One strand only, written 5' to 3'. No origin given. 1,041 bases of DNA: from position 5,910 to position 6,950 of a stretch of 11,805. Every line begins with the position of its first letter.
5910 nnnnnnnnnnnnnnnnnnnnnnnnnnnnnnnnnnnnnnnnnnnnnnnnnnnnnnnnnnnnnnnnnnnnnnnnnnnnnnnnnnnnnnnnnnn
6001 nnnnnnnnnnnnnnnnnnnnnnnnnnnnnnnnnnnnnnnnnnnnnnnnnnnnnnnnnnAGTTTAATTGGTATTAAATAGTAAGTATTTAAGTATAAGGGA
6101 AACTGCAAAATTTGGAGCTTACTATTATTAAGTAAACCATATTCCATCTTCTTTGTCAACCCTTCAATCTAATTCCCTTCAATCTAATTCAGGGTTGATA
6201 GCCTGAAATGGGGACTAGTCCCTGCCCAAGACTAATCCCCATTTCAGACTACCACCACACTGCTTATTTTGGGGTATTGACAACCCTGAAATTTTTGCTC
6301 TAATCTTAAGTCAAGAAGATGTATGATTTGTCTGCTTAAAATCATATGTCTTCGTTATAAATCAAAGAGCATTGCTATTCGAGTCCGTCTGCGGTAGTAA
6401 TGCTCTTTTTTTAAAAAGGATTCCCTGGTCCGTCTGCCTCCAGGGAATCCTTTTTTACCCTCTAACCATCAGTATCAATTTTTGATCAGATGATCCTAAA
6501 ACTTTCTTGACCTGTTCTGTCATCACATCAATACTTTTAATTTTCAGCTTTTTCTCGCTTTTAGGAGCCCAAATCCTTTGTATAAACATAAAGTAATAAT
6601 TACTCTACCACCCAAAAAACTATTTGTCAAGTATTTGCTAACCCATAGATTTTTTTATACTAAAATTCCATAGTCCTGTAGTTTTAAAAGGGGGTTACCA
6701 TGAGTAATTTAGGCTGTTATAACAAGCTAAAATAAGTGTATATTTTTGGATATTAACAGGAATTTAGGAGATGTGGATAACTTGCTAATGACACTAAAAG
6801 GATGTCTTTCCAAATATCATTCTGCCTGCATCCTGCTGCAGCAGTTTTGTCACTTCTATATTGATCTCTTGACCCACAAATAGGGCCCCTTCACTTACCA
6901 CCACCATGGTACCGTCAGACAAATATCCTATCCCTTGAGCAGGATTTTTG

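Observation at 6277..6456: Promoter-to-terminator unit encoding three stem-loops that all display GUCUGC in the loop: candidate undescribed sRNA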

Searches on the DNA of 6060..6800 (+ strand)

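Call 10: search_rna_families(source=window, start=6060, end=6800, threshold=evalue, max_evalue=10, show_alignments=3)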
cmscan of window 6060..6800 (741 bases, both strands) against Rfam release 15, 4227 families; matches with E-value up to 10: 12.
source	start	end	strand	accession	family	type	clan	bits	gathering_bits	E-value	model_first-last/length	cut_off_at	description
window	6193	6258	-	RF04029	mir-8521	Gene; miRNA;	-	40.8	80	2.6e-07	1-68/68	no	mir-8521 microRNA precursor family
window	6196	6254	-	RF03769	mir-3913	Gene; miRNA;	-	27.5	100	0.0041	1-100/100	no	mir-3913 microRNA precursor family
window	6198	6252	-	RF03825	mir-2335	Gene; miRNA;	-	18.5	90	1.2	1-69/69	no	mir-2335 microRNA precursor family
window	6203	6247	-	RF03483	MIR319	Gene; miRNA;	-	18.1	54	0.7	1-92/92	no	MIR319 microRNA precursor family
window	6194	6257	-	RF00991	mir-599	Gene; miRNA;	-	16.6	94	1.8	1-88/88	no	mir-599 microRNA precursor family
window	6413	6455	+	RF03354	mir-459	Gene; miRNA;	-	15.8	62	1.7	16-66/81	no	mir-459 microRNA precursor family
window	6198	6252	+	RF04170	MIR7723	Gene; miRNA;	-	15.4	200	2.7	1-235/235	no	MIR7723 microRNA precursor family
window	6318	6415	+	RF04177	BTnc201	Gene; sRNA;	-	15.4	105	8.4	1-99/99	no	Bacteroides sRNA BTnc201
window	6492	6529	-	RF00289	SNORND104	Gene; snRNA; snoRNA; CD-box;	CL00077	15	40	1.2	1-70/70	no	Small nucleolar RNA SNORD104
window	6203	6247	+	RF03483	MIR319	Gene; miRNA;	-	14.5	54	7.5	1-92/92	no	MIR319 microRNA precursor family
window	6213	6373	-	RF02933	ARRPOF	Gene; sRNA;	-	13.3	127.2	1.1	1-256/256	no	ARRPOF RNA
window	6191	6330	+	RF02060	STnc410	Gene; sRNA;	-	12.5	50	5.4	1-158/158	no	Enterobacterial sRNA STnc410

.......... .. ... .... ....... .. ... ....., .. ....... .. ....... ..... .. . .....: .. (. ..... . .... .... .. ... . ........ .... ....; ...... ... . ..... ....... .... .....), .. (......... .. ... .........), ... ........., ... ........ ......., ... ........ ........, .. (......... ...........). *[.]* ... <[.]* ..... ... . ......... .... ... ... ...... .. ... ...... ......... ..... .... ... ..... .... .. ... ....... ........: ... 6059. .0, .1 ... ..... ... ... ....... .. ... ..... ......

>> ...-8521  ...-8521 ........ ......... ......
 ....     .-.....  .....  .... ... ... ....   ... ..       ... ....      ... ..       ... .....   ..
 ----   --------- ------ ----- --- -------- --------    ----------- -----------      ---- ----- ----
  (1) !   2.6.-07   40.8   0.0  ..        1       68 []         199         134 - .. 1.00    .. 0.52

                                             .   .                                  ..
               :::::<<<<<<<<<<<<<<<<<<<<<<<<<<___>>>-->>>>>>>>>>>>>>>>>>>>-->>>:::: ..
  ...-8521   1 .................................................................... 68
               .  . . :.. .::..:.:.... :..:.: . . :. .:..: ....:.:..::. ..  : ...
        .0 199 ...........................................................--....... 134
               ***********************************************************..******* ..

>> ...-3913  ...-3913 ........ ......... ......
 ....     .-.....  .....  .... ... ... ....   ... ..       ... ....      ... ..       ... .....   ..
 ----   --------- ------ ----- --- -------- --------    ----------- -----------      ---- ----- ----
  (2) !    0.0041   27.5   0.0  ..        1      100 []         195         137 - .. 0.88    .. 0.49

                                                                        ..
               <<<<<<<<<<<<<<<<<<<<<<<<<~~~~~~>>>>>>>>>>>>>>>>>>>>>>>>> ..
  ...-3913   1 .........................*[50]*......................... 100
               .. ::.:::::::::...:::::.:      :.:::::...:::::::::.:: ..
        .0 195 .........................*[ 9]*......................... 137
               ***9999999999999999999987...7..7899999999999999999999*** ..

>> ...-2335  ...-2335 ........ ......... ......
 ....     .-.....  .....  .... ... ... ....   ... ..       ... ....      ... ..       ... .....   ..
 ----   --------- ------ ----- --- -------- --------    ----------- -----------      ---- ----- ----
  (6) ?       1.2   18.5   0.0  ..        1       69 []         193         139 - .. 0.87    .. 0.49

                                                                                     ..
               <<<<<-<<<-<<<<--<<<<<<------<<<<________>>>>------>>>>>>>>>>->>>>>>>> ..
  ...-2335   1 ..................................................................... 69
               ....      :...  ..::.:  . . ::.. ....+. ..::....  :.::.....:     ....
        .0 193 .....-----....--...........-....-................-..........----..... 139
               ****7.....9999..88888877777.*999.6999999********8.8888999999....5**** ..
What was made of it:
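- On Any Rfam 15 RNA family (including SRP, 6S, tmRNA, RNase P, Y RNA/YrlA): In 6060-6800 at E<=10, only miRNA-type hairpin noise and BTnc201 at 15 bits against a threshold of 105 appear (call 10).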

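Call 50: build_rna_model(alignment_id=A2, structure=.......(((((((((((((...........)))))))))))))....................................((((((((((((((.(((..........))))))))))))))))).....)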
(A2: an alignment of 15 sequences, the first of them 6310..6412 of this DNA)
Model R1 built from alignment A2 (15 sequences, 130 columns); structure: as given.
model positions 100; base pairs 30; branch points 1; effective number of sequences 1.23; information 0.59 bits per position. Calibrated on 0.2 Mb of random sequence (short: E-values are rough).
structure used (alignment columns):
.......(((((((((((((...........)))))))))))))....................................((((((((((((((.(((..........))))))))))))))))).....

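Call 51: search_with_rna_model(model_id=R1, sources=[window, L003, L004, L005, L006, L007, L008, L009, L010, L011, L012, L013, L014, L015, L016, L017, L018, L019, L020, L021, L022, L023, L024, L025, L026, L027, L028, L029, L030, L031, L032, L033, L034, L035, L036, L037, L038, L039, L040, L041, L042, L043, L044, L045, L046, L047, L048, L049, L050, L051, L052, L053, L054, L055, L056, L057, L058, L059, L060, L061, L062, L063, L064, L065, L066, L067, L068, L069, L070, L071, L072, L073, L074, L075, L076, L077, L078, L079, L080, L081, L082], max_evalue=1, make_alignment=true)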
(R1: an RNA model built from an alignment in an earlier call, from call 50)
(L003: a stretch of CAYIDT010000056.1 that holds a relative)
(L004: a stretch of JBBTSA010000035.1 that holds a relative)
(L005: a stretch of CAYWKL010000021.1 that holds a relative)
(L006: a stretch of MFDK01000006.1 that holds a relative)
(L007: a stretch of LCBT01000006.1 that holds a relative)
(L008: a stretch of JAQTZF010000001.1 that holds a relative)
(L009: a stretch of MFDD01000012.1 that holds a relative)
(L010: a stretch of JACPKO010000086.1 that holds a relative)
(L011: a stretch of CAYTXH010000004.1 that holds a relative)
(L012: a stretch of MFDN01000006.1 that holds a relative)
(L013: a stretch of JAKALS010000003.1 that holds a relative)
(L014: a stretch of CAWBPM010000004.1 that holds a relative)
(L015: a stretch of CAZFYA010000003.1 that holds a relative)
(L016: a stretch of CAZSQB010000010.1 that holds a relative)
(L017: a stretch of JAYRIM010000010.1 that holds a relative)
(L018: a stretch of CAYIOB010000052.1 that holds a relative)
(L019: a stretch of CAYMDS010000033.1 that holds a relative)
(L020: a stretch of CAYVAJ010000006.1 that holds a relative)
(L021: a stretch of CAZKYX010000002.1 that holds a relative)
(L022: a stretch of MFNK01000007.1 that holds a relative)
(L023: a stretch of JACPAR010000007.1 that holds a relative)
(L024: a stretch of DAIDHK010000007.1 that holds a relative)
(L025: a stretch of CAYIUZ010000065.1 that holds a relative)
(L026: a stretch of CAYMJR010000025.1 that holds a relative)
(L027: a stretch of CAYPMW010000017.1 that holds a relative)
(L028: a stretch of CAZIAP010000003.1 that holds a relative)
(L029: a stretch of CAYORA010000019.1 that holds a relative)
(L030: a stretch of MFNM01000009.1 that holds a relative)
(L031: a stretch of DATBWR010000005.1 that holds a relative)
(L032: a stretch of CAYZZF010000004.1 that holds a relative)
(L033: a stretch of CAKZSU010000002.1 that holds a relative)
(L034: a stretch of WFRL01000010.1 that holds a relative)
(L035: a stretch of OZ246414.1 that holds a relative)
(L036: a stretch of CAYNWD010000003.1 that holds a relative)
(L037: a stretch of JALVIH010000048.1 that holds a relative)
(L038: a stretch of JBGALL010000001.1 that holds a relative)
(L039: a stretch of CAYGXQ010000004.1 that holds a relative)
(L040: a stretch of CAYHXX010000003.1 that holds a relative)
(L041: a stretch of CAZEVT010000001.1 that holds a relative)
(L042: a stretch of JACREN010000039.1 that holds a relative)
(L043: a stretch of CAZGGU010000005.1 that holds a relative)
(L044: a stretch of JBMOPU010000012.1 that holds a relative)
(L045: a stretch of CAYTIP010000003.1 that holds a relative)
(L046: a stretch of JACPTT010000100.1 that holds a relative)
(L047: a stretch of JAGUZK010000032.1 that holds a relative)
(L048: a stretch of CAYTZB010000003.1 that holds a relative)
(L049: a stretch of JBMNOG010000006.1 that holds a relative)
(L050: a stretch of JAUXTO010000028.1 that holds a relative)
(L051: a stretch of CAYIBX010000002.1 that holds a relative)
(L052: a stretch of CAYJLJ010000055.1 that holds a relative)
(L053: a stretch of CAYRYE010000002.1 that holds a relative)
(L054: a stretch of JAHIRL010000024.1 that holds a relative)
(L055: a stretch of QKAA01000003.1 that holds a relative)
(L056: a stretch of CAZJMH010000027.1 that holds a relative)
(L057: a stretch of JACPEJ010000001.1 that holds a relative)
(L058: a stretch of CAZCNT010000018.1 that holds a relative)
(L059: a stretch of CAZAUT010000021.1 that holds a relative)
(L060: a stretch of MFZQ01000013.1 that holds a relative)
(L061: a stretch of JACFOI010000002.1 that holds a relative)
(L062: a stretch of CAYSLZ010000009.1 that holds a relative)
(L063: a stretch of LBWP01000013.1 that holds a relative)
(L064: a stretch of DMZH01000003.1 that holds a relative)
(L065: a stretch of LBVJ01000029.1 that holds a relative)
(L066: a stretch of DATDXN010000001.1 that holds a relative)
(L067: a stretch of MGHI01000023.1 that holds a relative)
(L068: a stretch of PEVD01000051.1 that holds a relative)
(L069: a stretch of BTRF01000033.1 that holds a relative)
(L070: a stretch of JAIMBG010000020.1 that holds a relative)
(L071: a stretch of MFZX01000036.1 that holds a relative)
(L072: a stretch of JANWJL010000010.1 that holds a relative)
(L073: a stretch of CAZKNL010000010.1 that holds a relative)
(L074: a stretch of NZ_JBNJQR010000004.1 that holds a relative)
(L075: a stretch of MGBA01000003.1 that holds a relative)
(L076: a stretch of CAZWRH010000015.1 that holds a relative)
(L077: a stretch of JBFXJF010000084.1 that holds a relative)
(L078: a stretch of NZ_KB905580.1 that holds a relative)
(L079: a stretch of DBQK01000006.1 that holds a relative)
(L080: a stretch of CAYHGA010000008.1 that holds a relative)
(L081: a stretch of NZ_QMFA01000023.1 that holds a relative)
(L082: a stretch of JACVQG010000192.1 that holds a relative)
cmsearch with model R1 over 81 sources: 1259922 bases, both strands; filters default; matches with E-value up to 1: 53.
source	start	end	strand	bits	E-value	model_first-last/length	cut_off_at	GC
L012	6410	6507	-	111.7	1.9e-22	1-100/100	no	0.36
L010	6561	6659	-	108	1.4e-21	1-100/100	no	0.34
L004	8471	8568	-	107.6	1.7e-21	1-100/100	no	0.39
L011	9174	9271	-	107.6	1.8e-21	1-100/100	no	0.37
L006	3165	3264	-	104.2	1.1e-20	1-100/100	no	0.37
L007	4281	4377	-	103.1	2e-20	1-100/100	no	0.37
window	6313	6412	+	101.9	3.8e-20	1-100/100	no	0.34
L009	7231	7335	-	93.5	3.4e-18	1-100/100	no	0.33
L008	1236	1334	-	89.8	2.4e-17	1-100/100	no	0.32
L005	4717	4839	-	82.3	1.4e-15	1-100/100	no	0.31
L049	9305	9425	-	51.4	2.2e-08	1-100/100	no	0.35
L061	4336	4420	-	47.5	1.8e-07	1-100/100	no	0.36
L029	5901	6011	+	46.4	3.2e-07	1-100/100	no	0.35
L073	3661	3745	-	45.8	4.5e-07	1-100/100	no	0.4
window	6360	6456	-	44.6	8.2e-07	1-100/100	no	0.43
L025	817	927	+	44.1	1.1e-06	1-100/100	no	0.33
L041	3863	3960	-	43.6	1.5e-06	1-100/100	no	0.36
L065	3786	3895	-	42.8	2.2e-06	1-100/100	no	0.37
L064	3054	3168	-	40.2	9.1e-06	1-100/100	no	0.39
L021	806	913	+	40.2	9.2e-06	1-100/100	no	0.37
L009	7177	7283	+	39.2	1.5e-05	1-100/100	no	0.37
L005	4660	4769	+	38.6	2.1e-05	1-100/100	no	0.42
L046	6770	6880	+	38.4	2.4e-05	1-100/100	no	0.34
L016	254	366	+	37.5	3.9e-05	1-100/100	no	0.39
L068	168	277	-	36.8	5.6e-05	1-100/100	no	0.34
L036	2912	3025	-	36.6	6.3e-05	1-100/100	no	0.4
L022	1249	1363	+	36.1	8e-05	1-100/100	no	0.36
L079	5367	5455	-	35.7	0.0001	1-100/100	no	0.51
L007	4245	4333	+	35.7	0.0001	1-100/100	no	0.36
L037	9604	9710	-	34.6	0.00018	1-100/100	no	0.42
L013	2030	2144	+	34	0.00025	1-100/100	no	0.38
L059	3248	3363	-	33.9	0.00027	1-100/100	no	0.38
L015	2704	2819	+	33.7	0.00029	1-100/100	no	0.36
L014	7348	7461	+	33.4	0.00034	1-100/100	no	0.4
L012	6361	6462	+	32.9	0.00046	1-100/100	no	0.37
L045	1640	1767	-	32.3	0.00061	1-100/100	no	0.45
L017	3272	3383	+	32.2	0.00066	1-100/100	no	0.36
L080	8838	8930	-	32.2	0.00066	1-100/100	no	0.49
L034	1937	2042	-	31.9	0.00076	1-100/100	no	0.41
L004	8429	8523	+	30.6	0.0015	1-100/100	no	0.42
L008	1201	1288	+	28.9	0.0038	1-100/100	no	0.36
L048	7365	7505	-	28.4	0.0051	1-100/100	no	0.48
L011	9156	9226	+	27.9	0.0066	1-100/100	no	0.34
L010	6530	6613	+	27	0.011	1-100/100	no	0.4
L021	848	953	-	26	0.019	1-100/100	no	0.35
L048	7330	7450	+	24.3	0.044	1-100/100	no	0.46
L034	1889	2000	+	24.3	0.045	1-100/100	no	0.38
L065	3750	3853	+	23.1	0.088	1-100/100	no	0.31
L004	8338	8412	-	22.8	0.099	1-100/100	no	0.4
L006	3136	3217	+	21.3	0.23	1-100/100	no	0.38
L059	3227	3318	+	20.5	0.36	1-100/100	no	0.42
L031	6315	6403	-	19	0.76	1-100/100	no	0.53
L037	9532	9667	+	18.9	0.83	1-100/100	no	0.45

Alignment A3: 53 matches aligned to the model, 215 columns, each read 5' to 3' on its own strand. Consensus structure (alignment columns), stored with it:
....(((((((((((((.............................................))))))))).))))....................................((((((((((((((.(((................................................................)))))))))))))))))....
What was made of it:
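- On REP/BIME repeats associated with a RAYT transposase: The sRNA hairpins are single-copy per locus (call 51).
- A covariance model finds one sense copy in 35 of 80 loci, all Microgenomates-type (call 51).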
